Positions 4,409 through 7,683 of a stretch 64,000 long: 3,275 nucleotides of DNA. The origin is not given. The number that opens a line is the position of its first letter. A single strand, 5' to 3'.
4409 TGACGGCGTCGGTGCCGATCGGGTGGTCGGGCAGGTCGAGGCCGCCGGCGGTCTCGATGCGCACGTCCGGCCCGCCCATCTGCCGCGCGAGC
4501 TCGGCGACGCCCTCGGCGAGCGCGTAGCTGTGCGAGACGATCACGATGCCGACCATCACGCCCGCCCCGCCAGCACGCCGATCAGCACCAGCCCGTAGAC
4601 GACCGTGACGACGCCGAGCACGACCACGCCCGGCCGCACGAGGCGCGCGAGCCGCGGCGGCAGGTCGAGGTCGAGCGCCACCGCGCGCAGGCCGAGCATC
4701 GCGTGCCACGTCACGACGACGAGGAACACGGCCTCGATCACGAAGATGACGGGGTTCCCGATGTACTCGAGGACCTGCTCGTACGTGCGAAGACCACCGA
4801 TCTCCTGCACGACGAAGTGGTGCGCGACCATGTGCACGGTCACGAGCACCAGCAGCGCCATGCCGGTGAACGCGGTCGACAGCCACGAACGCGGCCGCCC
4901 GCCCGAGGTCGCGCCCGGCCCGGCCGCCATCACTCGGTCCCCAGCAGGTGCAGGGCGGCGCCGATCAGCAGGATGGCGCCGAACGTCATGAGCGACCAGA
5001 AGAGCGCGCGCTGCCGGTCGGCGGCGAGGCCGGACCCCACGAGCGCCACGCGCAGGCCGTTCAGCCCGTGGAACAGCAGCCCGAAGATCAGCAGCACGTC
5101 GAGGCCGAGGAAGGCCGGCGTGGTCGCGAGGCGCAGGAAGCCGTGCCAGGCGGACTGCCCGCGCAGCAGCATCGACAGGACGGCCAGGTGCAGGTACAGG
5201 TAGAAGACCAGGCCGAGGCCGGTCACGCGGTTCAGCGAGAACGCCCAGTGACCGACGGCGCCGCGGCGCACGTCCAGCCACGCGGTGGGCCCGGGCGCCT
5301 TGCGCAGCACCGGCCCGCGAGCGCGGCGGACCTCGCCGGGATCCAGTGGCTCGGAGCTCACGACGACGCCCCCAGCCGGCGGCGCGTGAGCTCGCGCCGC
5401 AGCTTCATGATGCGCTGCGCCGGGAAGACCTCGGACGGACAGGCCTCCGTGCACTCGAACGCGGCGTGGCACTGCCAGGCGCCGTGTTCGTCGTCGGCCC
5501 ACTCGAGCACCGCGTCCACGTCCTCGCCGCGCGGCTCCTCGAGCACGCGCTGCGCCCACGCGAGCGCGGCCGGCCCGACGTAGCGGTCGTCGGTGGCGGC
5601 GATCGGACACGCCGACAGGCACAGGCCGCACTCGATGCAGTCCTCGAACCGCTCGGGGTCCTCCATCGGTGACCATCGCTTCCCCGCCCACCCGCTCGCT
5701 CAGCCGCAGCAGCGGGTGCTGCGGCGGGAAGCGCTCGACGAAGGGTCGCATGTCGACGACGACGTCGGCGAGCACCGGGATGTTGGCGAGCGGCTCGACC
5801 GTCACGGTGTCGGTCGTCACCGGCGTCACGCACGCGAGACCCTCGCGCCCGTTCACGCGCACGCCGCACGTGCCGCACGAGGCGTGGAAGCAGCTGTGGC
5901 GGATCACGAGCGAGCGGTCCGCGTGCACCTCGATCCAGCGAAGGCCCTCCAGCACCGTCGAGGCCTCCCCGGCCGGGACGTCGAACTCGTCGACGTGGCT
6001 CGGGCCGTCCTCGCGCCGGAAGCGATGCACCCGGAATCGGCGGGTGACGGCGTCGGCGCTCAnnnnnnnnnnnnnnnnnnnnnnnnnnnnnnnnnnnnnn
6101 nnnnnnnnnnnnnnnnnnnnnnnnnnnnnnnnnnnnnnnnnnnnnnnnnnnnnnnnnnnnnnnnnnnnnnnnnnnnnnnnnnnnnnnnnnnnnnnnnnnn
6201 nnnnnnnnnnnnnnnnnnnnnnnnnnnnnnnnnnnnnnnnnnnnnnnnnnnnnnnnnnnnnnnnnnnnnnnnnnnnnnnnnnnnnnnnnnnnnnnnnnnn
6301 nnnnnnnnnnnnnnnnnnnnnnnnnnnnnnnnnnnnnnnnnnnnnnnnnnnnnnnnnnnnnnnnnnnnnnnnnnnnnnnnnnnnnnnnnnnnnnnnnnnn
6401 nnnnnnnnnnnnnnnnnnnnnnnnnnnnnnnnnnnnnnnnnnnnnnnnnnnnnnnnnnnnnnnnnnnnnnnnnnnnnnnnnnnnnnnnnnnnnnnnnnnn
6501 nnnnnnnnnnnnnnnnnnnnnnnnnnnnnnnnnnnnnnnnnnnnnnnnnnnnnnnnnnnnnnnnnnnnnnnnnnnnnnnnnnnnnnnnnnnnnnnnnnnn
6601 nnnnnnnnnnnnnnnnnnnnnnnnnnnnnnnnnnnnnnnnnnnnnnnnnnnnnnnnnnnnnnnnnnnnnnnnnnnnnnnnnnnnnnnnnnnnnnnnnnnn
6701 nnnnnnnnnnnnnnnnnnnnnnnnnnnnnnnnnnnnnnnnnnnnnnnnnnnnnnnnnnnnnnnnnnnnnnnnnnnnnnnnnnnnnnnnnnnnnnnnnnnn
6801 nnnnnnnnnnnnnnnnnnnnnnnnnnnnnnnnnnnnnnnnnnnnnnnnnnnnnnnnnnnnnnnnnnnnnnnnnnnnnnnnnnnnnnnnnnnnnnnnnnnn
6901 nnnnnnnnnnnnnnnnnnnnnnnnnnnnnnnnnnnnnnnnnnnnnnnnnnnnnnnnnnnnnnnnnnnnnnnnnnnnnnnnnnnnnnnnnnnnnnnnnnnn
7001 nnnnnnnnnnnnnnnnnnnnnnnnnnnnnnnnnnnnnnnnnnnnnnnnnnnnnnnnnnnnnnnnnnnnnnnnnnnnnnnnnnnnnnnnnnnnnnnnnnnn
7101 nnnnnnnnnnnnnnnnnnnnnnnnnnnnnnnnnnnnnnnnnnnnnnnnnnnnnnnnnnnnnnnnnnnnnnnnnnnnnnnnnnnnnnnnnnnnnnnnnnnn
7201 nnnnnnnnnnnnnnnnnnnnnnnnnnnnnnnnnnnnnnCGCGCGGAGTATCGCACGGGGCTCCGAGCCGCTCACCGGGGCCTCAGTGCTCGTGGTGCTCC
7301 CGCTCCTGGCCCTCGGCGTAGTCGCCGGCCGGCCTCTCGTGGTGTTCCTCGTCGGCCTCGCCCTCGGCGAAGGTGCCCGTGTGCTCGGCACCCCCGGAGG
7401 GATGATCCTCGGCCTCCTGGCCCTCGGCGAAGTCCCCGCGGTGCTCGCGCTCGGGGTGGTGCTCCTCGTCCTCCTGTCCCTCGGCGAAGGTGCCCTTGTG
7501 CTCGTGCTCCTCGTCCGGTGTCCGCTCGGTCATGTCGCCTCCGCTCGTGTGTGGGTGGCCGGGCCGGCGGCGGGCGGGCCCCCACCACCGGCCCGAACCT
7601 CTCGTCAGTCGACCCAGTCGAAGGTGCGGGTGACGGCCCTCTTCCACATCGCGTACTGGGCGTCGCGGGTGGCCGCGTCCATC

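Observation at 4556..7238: GlpA catalytic core teamed with complex-II-type FeS and membrane-anchor subunits instead of GlpB/GlpC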

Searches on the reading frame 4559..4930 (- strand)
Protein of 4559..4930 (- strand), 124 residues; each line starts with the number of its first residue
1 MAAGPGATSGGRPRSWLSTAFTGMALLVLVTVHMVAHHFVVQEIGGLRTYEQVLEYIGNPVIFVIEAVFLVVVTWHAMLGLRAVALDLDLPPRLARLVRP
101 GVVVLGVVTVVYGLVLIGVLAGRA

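Call 5: search_protein_families(library=pfam, max_evalue=0.01, proteins=[window:4559-4930:-])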
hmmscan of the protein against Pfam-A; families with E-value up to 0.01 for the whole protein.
seq(124 aa): 2 families
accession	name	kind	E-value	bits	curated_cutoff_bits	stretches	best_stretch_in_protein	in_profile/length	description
PF01127.27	Sdh_cyt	-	3.4e-09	37.3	25.8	1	16-111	23-118/122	Succinate dehydrogenase/Fumarate reductase transmembrane subunit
PF25592.1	DUF7937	-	0.0031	16.9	31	1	12-115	270-367/402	Domain of unknown function (DUF7937)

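Call 6: search_protein_families(library=ncbifam, max_evalue=0.01, proteins=[window:4559-4930:-])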
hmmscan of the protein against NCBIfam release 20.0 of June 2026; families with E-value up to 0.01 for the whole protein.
seq(124 aa): 5 families
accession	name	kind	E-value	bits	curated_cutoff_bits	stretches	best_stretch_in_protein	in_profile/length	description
TIGR02968.1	succ_dehyd_anc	equivalog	1.1e-07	32.1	41.8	1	15-115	7-102/105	succinate dehydrogenase, hydrophobic membrane anchor protein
TIGR02970.1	succ_dehyd_cytB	equivalog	6.1e-07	29.7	52.3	1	16-113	21-115/120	succinate dehydrogenase, cytochrome b556 subunit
NF010073.0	PRK13554.1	subfamily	0.00037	20.2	221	1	14-114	124-214/241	fumarate reductase cytochrome b-556 subunit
NF010072.0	PRK13553.1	equivalog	0.0019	17.7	187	1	16-85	124-189/257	fumarate reductase cytochrome b subunit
TIGR02046.1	sdhC_b558_fam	subfamily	0.0024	17.5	96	1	20-119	101-207/212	succinate dehydrogenase (or fumarate reductase) cytochrome b subunit, b558 family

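Call 26: search_solved_structures(query=window:4559-4930:-, max_evalue=10, show_alignments=3)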
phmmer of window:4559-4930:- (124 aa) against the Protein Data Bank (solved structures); distinct sequences matched with E-value up to 10: 6.
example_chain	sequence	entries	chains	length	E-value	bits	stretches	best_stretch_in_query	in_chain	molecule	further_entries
6lum_C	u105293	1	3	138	0.0016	21.9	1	15-120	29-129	Succinate dehydrogenase subunit C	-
3om8_A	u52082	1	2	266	0.047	17.1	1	59-111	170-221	Probable hydrolase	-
2ws3_D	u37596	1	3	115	0.17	15.3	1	26-117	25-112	SUCCINATE DEHYDROGENASE HYDROPHOBIC MEMBRANE ANCHOR SUBUNIT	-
1nek_D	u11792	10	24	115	0.25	14.8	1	26-117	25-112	Succinate dehydrogenase hydrophobic membrane anchor protein | SUCCINATE DEHYDROGENASE HYDROPHOBIC MEMBRANE ANCHOR SUBUNIT | SUCCINATE DEHYDROGENASE HYDROPHOBIC 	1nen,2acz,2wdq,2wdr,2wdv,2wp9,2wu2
2kik_A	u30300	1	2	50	1.3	12.5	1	41-65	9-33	Artificial diiron protein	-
2wu5_D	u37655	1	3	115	3.5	11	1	26-117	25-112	SUCCINATE DEHYDROGENASE HYDROPHOBIC MEMBRANE ANCHOR PROTEIN SUBUNIT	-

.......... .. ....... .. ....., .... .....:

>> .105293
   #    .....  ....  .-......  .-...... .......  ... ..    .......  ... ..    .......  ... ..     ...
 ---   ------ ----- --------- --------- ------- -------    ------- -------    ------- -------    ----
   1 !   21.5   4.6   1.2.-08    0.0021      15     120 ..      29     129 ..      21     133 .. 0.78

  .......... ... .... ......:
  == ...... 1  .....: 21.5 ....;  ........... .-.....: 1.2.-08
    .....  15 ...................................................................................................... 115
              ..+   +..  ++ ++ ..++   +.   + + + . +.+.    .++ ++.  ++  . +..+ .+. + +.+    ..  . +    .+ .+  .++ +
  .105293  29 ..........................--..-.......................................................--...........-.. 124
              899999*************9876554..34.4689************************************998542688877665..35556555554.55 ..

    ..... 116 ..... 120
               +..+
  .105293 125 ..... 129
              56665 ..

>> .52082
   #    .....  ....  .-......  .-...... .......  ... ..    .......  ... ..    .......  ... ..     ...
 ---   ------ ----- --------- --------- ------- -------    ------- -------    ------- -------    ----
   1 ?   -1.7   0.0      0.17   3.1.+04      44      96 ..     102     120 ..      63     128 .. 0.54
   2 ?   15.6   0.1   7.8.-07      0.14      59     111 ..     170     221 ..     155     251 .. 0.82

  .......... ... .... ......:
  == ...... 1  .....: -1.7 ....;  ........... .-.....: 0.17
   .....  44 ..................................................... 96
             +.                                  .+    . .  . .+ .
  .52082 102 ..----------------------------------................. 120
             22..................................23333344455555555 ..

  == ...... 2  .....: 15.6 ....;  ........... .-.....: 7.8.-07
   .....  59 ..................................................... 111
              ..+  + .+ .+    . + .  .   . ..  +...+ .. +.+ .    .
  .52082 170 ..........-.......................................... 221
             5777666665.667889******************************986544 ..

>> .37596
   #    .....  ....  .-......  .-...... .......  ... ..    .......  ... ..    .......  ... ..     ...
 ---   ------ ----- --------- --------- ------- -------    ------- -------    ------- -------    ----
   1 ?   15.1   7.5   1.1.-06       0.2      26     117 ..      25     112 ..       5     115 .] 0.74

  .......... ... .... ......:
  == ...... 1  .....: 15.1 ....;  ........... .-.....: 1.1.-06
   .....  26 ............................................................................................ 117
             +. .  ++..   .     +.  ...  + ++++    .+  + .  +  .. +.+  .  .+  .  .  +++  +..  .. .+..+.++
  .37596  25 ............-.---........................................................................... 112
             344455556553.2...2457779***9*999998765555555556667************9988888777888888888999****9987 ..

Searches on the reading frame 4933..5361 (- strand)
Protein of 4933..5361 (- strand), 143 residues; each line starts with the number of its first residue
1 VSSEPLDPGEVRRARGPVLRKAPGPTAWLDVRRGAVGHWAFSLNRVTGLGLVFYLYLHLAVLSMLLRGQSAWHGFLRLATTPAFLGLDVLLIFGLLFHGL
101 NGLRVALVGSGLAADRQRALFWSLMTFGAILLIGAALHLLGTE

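Call 5: search_protein_families(library=pfam, max_evalue=0.01, proteins=[window:4933-5361:-])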
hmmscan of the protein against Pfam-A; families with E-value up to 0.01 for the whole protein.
seq(143 aa): 2 families
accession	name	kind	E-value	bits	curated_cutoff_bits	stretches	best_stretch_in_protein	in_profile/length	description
PF01127.27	Sdh_cyt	-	8.8e-09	35.9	25.8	1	36-132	18-121/122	Succinate dehydrogenase/Fumarate reductase transmembrane subunit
PF02300.22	Fumarate_red_C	-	3.4e-05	24.4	24.2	1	41-99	24-82/127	Fumarate reductase subunit C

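Call 6: search_protein_families(library=ncbifam, max_evalue=0.01, proteins=[window:4933-5361:-])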
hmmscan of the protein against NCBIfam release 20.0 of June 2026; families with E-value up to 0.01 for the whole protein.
seq(143 aa): 1 family
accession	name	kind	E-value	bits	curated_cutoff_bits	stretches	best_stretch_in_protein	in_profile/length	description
TIGR02970.1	succ_dehyd_cytB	equivalog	1e-11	45.1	52.3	1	29-134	9-116/120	succinate dehydrogenase, cytochrome b556 subunit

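Call 25: search_solved_structures(query=window:4933-5361:-, max_evalue=10, show_alignments=3)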
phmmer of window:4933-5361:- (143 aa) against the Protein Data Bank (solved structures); distinct sequences matched with E-value up to 10: 1.
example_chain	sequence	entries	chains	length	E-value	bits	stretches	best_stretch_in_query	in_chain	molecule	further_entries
6lum_C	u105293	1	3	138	2.7e-11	46.7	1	23-130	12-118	Succinate dehydrogenase subunit C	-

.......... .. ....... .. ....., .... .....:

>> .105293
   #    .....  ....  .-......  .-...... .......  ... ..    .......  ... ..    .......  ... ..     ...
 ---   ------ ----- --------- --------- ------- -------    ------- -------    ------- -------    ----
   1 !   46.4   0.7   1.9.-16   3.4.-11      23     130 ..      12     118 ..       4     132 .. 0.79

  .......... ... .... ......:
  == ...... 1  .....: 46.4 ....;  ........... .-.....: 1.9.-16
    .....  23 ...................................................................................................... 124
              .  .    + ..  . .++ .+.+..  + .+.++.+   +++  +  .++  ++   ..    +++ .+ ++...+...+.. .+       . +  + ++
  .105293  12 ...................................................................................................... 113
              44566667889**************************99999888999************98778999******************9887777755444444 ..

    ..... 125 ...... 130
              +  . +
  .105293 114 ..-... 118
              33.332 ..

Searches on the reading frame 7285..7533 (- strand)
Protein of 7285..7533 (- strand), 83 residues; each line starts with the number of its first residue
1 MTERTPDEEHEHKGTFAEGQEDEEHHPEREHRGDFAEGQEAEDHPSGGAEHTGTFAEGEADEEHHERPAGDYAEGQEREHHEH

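Call 5: search_protein_families(library=pfam, max_evalue=0.01, proteins=[window:7285-7533:-])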
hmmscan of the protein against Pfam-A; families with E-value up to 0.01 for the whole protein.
seq(83 aa): 0 families

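Call 6: search_protein_families(library=ncbifam, max_evalue=0.01, proteins=[window:7285-7533:-])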
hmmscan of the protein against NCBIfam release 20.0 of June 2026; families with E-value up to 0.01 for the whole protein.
seq(83 aa): 0 families
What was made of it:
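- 7282..7533 (-): 83-aa His/Glu-rich repeat protein between glpK and glpA. Function unknown. No Pfam or NCBIfam hit (calls 5, 6).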
